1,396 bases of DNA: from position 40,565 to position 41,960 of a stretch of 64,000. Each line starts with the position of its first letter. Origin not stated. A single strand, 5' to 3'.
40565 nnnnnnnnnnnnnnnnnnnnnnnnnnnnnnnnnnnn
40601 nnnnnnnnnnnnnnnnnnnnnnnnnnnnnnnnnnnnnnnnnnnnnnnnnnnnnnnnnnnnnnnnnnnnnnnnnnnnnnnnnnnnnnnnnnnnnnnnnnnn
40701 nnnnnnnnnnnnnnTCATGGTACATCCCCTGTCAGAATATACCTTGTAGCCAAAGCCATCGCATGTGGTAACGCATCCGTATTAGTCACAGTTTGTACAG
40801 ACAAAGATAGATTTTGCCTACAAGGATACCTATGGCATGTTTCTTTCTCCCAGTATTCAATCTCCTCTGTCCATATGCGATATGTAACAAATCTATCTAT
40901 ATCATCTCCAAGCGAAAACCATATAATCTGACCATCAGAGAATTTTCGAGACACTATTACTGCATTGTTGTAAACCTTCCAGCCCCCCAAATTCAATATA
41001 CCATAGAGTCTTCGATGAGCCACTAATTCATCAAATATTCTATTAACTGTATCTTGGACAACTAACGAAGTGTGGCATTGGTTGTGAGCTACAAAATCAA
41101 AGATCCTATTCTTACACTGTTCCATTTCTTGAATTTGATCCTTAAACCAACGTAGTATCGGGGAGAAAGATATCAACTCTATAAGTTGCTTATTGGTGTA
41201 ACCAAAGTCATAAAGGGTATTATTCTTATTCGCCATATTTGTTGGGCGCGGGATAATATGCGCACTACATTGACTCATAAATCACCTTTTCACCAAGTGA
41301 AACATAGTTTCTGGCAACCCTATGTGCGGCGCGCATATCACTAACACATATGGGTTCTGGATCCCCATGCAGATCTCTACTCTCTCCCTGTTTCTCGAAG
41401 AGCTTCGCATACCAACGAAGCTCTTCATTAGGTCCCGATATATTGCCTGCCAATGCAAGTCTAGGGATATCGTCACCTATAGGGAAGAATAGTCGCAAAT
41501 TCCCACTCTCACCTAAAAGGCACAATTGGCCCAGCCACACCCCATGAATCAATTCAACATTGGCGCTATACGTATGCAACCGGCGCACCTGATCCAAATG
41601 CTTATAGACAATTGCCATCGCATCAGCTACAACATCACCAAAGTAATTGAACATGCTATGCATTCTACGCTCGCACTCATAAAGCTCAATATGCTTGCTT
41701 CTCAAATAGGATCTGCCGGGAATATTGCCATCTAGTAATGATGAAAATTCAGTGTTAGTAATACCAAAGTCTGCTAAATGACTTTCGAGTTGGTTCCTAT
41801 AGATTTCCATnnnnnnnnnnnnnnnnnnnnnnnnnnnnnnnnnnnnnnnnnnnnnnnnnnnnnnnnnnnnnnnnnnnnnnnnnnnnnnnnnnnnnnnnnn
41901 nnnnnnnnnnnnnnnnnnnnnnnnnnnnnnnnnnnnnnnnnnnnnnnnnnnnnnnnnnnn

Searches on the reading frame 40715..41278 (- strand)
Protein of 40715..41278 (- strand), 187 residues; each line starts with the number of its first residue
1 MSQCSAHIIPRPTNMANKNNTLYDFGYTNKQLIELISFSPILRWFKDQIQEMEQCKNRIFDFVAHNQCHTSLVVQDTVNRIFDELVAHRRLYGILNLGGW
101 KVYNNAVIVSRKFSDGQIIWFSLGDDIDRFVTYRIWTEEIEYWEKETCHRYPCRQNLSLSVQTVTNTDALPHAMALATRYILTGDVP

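Call 3: search_protein_families(library=pfam, proteins=[window:40715-41278:-], max_evalue=1)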
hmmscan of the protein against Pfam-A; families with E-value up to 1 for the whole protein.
window:40715-41278:- (187 aa): 1 family
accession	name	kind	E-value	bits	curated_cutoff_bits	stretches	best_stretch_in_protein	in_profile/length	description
PF14489.11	QueF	-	0.057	14.1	27.3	1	28-64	12-48/81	QueF-like protein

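Call 4: search_protein_families(library=phrogs, proteins=[window:40715-41278:-], max_evalue=0.01)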
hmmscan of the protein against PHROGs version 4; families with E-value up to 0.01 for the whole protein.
window:40715-41278:- (187 aa): 0 families

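Call 46: search_protein_families(library=padloc, proteins=[window:40715-41278:-], max_evalue=0.1)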
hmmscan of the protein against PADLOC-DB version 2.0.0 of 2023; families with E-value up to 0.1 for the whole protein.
window:40715-41278:- (187 aa): 0 families

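Call 47: search_protein_families(library=ncbifam, proteins=[window:40715-41278:-], max_evalue=0.1)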
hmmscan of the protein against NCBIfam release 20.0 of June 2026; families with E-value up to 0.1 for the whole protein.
window:40715-41278:- (187 aa): 1 family
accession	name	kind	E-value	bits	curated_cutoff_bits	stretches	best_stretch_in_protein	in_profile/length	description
NF005950.0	PRK08017.1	equivalog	0.072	12.3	326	1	74-115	56-99/256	SDR family oxidoreductase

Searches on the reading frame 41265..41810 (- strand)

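Call 3: search_protein_families(library=pfam, proteins=[window:41265-41810:-], max_evalue=1)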
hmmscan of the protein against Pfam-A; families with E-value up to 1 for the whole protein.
window:41265-41810:- (181 aa): 1 family
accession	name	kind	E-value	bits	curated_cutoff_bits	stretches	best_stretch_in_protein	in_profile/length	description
PF02284.21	COX5A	-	0.012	16.1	24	1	34-91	14-68/103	Cytochrome c oxidase subunit Va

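Call 4: search_protein_families(library=phrogs, proteins=[window:41265-41810:-], max_evalue=0.01)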
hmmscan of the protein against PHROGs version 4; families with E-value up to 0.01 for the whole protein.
window:41265-41810:- (181 aa): 0 families

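Call 46: search_protein_families(library=padloc, proteins=[window:41265-41810:-], max_evalue=0.1)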
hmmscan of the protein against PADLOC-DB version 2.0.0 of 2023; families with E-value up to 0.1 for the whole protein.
window:41265-41810:- (181 aa): 0 families

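Call 47: search_protein_families(library=ncbifam, proteins=[window:41265-41810:-], max_evalue=0.1)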
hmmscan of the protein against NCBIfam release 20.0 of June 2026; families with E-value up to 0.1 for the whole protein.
window:41265-41810:- (181 aa): 0 families
